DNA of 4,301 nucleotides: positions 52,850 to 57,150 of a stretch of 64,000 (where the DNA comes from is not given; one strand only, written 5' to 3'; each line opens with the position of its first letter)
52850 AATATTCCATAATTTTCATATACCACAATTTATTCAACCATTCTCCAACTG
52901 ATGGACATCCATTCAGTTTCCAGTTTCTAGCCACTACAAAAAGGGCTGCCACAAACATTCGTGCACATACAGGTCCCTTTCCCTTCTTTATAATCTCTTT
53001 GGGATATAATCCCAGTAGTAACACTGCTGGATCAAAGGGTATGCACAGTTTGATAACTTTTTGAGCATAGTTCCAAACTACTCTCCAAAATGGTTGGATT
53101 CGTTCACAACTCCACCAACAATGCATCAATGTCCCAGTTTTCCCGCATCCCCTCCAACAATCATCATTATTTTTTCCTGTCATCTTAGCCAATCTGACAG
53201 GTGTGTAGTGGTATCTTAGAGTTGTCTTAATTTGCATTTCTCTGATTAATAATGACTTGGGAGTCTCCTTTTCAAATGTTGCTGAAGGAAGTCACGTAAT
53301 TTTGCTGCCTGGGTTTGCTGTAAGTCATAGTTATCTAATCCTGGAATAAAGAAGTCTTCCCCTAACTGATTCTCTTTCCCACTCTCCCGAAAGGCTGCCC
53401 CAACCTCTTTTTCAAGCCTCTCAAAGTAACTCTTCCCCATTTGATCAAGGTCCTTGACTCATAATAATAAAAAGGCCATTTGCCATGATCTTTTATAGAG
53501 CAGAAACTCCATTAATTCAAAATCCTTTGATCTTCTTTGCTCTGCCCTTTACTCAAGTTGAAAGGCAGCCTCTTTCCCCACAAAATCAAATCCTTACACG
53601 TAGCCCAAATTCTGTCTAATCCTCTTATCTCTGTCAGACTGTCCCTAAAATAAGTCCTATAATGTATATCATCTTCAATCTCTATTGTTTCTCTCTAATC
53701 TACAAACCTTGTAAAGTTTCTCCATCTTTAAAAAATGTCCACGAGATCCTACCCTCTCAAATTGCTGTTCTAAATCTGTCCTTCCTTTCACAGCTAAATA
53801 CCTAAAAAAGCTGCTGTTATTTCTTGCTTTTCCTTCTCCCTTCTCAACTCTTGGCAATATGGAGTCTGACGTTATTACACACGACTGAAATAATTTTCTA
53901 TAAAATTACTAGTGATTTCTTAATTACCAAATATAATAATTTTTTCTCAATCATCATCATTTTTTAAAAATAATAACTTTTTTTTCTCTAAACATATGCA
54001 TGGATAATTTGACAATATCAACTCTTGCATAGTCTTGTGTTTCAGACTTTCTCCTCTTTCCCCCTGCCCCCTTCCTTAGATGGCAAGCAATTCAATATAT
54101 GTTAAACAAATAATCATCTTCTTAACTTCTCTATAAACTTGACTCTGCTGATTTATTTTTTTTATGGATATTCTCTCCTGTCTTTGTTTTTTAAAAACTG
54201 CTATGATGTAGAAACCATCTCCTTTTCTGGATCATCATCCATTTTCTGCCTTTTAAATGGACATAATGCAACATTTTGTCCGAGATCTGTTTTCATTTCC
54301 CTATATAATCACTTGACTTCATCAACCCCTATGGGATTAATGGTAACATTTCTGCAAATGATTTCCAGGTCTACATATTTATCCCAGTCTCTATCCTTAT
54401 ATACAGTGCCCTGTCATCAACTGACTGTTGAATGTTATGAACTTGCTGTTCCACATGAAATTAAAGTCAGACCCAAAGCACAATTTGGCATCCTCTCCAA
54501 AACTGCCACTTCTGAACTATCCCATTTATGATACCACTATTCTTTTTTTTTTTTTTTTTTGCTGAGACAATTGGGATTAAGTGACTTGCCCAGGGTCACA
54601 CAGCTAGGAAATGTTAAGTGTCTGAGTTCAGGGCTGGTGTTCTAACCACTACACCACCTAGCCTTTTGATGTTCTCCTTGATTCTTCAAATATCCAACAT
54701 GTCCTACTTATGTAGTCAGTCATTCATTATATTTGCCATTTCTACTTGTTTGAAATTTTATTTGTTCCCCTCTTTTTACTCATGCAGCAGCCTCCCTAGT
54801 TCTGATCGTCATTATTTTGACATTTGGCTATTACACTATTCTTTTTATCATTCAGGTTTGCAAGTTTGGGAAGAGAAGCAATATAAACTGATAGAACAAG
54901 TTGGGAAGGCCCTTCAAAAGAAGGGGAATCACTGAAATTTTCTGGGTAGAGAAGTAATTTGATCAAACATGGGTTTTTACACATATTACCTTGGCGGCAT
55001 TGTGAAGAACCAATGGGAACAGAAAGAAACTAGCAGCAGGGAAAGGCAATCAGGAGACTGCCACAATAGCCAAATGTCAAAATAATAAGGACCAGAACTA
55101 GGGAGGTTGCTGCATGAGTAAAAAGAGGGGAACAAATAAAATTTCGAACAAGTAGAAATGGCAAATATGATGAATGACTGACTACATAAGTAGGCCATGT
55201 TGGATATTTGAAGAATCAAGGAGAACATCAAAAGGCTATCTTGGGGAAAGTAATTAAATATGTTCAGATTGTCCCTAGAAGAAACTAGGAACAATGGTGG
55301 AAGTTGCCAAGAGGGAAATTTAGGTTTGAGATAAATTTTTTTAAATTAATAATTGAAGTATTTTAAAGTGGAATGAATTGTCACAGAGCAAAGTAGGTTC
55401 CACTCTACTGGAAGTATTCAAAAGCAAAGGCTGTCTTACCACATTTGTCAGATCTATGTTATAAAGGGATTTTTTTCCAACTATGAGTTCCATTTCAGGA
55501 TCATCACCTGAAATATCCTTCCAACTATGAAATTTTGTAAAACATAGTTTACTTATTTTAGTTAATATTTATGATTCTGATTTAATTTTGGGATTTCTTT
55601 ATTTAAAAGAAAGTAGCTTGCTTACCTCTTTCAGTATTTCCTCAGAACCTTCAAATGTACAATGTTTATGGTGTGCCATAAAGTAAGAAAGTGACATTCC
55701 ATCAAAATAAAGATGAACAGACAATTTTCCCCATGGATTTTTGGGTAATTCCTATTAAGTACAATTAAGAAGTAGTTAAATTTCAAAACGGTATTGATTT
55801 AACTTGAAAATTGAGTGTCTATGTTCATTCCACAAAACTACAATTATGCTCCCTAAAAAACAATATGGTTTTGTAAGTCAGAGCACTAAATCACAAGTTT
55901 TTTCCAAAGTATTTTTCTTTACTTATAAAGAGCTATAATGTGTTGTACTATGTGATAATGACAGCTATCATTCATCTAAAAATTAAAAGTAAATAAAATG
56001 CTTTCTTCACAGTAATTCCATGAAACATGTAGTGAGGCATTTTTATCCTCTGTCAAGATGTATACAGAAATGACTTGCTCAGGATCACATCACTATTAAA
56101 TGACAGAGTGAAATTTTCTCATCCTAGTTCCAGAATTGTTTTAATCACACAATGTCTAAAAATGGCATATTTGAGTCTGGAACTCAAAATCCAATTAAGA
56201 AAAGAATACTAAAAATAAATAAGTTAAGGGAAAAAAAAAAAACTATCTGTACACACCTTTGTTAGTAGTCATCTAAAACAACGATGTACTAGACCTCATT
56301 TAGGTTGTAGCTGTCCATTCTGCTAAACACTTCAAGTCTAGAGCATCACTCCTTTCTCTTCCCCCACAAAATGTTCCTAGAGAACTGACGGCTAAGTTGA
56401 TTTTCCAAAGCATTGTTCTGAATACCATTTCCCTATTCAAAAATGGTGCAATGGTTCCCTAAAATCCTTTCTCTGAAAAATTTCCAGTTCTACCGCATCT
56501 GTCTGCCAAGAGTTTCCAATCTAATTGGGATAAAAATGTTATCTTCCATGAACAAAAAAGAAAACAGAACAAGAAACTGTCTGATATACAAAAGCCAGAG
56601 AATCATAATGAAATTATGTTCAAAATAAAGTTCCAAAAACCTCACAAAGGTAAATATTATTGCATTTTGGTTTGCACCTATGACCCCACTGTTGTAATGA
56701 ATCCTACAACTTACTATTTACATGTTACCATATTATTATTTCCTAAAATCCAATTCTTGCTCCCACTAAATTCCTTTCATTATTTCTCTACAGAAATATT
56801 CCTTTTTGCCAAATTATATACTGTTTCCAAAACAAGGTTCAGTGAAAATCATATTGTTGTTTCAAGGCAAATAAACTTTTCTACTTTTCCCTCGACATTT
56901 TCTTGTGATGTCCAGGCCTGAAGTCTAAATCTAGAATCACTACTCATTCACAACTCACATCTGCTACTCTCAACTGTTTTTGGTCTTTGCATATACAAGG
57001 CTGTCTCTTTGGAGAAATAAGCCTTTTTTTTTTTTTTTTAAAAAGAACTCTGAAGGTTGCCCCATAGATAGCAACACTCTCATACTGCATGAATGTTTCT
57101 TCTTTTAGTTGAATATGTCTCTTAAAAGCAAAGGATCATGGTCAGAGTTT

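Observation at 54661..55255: ~190-bp-arm inverted duplication inside an RNF17 intron, immediately 3' of a SINE: potential long hairpin in the pre-mRNA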

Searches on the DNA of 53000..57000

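Call 6: search_rna_families(source=window, start=53000, end=57000, threshold=evalue, max_evalue=1)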
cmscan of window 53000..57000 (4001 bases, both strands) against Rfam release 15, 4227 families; matches with E-value up to 1: 1.
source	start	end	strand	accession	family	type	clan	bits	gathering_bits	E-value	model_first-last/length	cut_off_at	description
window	54777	55121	+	RF04097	MIR2630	Gene; miRNA;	-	41.1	144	6.7e-06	1-229/229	no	MIR2630 microRNA precursor family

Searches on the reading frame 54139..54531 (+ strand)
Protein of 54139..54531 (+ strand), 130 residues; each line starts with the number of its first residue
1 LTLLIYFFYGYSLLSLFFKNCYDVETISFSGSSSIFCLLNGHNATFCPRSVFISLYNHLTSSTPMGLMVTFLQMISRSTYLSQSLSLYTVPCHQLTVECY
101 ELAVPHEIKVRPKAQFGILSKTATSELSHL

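Call 31: find_encoding_contigs(protein=window:54139-54531:+, flank=5000, max_places=6)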
Protein window:54139-54531:+ (130 aa): no gene with exactly this product is on record in the collection.

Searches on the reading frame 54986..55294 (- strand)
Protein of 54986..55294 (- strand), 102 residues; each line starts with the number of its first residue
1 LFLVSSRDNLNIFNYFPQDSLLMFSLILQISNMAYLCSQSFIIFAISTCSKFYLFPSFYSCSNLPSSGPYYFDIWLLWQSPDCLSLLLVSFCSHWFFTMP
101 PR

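Call 30: find_encoding_contigs(protein=window:54986-55294:-, flank=5000, max_places=6)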
Protein window:54986-55294:- (102 aa): no gene with exactly this product is on record in the collection.

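Call 38: search_protein_representatives(protein=window:54986-55294:-)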
Query: 102 residues. Proteins with E-value up to 0.001 (for the whole library): 0; up to 1e-10: 0; up to 1e-30: 0. The best 0 are listed.
